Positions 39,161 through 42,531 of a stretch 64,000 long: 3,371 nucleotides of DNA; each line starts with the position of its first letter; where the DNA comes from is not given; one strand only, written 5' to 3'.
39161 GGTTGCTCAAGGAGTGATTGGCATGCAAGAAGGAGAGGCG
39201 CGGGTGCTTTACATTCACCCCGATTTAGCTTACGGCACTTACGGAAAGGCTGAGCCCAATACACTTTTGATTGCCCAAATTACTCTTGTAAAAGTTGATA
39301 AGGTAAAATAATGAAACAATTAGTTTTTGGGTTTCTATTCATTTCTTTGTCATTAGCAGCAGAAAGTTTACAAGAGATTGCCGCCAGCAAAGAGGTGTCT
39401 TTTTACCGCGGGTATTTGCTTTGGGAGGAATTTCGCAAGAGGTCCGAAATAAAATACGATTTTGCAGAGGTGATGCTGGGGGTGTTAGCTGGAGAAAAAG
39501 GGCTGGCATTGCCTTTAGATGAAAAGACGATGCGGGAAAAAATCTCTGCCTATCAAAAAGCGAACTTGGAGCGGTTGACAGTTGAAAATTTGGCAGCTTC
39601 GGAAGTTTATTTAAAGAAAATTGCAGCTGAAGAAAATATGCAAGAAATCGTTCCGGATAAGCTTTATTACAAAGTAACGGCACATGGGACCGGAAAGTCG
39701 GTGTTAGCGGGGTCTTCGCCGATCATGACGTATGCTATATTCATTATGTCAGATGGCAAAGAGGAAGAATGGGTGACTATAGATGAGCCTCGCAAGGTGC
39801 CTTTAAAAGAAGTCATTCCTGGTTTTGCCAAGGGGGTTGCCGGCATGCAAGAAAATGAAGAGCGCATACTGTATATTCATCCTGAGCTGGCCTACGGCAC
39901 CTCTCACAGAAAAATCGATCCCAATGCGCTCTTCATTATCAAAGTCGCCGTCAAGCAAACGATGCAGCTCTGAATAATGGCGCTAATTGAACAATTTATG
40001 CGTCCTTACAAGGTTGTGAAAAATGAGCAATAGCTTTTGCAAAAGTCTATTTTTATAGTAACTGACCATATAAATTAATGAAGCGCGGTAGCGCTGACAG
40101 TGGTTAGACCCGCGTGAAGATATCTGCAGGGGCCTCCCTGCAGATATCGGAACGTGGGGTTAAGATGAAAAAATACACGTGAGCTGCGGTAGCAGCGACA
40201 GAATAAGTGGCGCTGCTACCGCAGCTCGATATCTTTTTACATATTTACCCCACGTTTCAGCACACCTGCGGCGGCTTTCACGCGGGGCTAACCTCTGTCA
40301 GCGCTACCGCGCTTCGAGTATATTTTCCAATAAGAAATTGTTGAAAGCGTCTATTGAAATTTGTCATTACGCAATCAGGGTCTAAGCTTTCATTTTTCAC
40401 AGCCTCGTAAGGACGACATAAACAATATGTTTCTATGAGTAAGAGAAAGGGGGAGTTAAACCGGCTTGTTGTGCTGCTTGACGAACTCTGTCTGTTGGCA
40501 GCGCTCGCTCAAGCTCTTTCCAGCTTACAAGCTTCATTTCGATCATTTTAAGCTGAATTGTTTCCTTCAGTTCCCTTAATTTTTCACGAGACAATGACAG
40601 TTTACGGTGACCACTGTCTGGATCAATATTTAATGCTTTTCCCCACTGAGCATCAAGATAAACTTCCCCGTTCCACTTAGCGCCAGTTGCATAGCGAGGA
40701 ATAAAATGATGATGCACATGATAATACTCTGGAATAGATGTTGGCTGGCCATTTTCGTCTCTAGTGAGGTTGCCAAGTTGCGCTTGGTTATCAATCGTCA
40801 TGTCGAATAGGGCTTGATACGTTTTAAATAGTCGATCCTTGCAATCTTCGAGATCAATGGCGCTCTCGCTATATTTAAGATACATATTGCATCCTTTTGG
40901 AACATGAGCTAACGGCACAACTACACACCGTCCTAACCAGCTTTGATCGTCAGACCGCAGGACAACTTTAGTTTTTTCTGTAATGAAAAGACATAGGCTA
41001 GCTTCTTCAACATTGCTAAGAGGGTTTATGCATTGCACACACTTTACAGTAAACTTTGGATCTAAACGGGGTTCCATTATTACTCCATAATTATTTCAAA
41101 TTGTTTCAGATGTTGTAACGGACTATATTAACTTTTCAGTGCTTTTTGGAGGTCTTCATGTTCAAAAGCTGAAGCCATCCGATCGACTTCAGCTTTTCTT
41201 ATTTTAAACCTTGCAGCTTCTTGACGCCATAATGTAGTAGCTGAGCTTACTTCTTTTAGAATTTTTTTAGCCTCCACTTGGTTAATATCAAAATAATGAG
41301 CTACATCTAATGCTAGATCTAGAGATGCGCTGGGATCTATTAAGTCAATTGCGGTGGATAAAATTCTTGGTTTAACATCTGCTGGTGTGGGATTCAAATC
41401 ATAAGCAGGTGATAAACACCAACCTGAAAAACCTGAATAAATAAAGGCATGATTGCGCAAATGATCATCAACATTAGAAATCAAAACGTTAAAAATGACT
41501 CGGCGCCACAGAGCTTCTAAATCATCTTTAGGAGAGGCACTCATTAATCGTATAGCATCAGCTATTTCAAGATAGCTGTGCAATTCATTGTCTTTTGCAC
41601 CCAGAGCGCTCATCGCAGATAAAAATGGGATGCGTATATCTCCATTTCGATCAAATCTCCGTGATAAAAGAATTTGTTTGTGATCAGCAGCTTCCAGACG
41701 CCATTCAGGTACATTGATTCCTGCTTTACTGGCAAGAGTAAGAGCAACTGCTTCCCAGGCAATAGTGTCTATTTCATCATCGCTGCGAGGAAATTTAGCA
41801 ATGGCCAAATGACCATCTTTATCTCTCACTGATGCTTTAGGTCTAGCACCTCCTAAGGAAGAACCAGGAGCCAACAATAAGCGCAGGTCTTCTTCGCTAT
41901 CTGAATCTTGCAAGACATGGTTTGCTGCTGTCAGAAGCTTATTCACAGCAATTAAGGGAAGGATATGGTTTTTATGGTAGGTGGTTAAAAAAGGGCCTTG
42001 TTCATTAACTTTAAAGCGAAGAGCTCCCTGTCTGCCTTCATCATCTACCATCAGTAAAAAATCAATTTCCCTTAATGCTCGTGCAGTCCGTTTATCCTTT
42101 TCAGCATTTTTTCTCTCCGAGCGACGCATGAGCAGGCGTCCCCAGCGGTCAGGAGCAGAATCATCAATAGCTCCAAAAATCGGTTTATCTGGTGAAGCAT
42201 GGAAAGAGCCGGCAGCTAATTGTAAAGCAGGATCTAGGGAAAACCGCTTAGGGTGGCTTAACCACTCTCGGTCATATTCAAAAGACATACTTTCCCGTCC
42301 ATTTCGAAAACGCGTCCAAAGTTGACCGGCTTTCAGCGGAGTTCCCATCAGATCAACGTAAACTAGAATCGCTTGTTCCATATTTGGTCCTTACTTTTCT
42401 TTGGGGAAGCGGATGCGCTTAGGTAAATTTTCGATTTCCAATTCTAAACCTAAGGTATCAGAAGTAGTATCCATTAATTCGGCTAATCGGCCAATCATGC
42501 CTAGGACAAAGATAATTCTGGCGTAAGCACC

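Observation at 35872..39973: A tandemly duplicated two-gene secreted cassette fused to a pair of Mip-like genes may be an uncharacterised envelope module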

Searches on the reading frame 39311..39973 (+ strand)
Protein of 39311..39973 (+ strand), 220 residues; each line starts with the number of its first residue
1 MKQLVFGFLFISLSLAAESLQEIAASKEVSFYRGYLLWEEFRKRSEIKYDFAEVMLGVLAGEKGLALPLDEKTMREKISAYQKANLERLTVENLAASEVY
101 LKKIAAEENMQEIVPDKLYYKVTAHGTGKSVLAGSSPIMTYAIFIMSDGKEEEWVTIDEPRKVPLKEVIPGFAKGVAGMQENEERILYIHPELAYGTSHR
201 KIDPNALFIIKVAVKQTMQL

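Call 5: search_protein_families(library=pfam, proteins=[window:39311-39973:+], max_evalue=1)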
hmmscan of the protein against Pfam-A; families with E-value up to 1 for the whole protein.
window:39311-39973:+ (220 aa): 4 families
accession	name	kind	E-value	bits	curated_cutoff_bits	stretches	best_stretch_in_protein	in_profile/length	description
PF00254.34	FKBP_C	-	1.8e-10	41.5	21.1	1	156-214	30-93/94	FKBP-type peptidyl-prolyl cis-trans isomerase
PF01346.23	FKBP_N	-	0.00079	20.7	22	1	27-122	2-97/97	Domain amino terminal to FKBP-type peptidyl-prolyl isomerase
PF14821.11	Thr_synth_N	-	0.052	14.1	25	1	46-113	9-74/79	Threonine synthase N terminus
PF02357.24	NusG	-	0.095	13.7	22.2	0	103-163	19-71/93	Transcription termination factor nusG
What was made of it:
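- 39311..39973 (+): MipB, 220 aa, a paralogue of MipA (52% aa identity). Pfam FKBP_C 41.5 bits (call 5).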

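Call 6: search_protein_families(library=ncbifam, proteins=[window:39311-39973:+], max_evalue=1)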
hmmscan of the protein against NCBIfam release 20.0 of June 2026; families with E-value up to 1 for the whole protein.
window:39311-39973:+ (220 aa): 4 families
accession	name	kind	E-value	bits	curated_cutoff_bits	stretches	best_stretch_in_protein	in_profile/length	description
NF008150.0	PRK10902.1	equivalog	2.3e-10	40.3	215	1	75-212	106-243/271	FKBP-type peptidyl-prolyl cis-trans isomerase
NF053689.1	BamJ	equivalog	3.5e-06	27.4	100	1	94-200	54-169/184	BamJ family beta-barrel-assembly machinery protein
TIGR03516.1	ppisom_GldI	equivalog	0.0023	17.3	157.6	1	162-216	118-174/177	gliding motility-associated peptidyl-prolyl isomerase GldI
NF008602.0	PRK11570.1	subfamily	0.018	15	198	1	91-204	77-192/206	FKBP-type peptidyl-prolyl cis-trans isomerase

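Call 39: search_solved_structures(query=window:39311-39970:+, max_evalue=0.001, show_alignments=2)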
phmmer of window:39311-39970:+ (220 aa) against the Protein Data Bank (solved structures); distinct sequences matched with E-value up to 0.001: 9.
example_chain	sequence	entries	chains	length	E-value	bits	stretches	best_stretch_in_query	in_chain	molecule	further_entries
1q6h_A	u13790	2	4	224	5.3e-09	39.3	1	75-212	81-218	FKBP-type peptidyl-prolyl cis-trans isomerase fkpA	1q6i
1q6u_A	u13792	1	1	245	6.3e-09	39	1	75-212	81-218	FKBP-type peptidyl-prolyl cis-trans isomerase fkpA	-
3jxv_A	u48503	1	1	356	6.8e-07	32.4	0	162-199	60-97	70 kDa peptidyl-prolyl isomerase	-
3jym_A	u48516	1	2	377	8.2e-07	32.1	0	162-199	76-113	FK506-binding protein (FKBP) from wheat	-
8r39_C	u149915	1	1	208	3e-05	27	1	29-213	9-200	Peptidyl-prolyl cis-trans isomerase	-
1fd9_A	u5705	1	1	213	4.1e-05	26.6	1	30-213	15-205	PROTEIN (MACROPHAGE INFECTIVITY POTENTIATOR PROTEIN)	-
8ruo_A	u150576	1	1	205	5e-05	26.3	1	53-213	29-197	Outer membrane protein MIP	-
8bjd_A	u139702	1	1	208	5.1e-05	26.3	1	48-213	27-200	Peptidyl-prolyl cis-trans isomerase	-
8bjc_B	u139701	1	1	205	5.9e-05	26.1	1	52-213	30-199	Peptidyl-prolyl cis-trans isomerase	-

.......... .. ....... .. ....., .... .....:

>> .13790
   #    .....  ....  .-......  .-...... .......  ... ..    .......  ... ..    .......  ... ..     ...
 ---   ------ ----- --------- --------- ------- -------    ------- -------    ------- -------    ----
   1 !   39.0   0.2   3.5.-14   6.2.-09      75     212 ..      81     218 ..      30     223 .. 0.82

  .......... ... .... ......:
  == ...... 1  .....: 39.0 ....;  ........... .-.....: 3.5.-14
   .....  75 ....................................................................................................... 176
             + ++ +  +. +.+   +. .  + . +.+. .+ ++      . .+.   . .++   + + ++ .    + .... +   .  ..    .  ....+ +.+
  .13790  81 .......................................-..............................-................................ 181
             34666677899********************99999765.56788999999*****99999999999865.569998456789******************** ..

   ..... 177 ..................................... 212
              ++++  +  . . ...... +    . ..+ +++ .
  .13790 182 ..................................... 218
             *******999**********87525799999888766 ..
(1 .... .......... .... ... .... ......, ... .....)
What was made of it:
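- Closest known: FkpA / Mip family of periplasmic FKBP chaperone-isomerases. Same: The best solved relatives are FkpA (E = 5e-9) and Mip (calls 5, 39).
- An independent HMMER alignment to FkpA agrees (call 39).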

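Call 87: search_protein_families(library=padloc, proteins=[window:39311-39970:+], max_evalue=0.01)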
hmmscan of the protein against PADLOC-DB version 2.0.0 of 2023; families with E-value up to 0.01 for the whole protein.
window:39311-39970:+ (220 aa): 0 families

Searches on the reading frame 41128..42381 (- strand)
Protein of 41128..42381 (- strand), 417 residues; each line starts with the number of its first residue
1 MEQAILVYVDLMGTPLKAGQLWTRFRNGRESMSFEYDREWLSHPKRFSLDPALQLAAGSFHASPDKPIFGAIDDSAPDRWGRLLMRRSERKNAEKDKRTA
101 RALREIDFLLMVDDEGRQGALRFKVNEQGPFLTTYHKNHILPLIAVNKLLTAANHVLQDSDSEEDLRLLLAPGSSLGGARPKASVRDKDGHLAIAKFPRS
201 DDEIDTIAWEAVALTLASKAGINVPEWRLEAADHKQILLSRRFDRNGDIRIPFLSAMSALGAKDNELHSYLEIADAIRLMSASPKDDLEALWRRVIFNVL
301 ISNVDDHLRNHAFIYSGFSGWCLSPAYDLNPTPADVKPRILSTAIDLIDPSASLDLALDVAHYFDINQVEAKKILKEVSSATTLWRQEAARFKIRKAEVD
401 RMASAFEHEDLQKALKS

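Call 56: search_protein_families(library=pfam, proteins=[window:41128-42381:-], max_evalue=0.001)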
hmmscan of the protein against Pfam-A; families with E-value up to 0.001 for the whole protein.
window:41128-42381:- (417 aa): 2 families
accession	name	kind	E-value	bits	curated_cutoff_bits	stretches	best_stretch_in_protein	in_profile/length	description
PF07804.18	HipA_C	-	1.4e-46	159.3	30.5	1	174-382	1-210/213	HipA-like C-terminal domain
PF13657.11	Couple_hipA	-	1e-05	26.4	22.5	1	17-92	9-77/99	HipA N-terminal domain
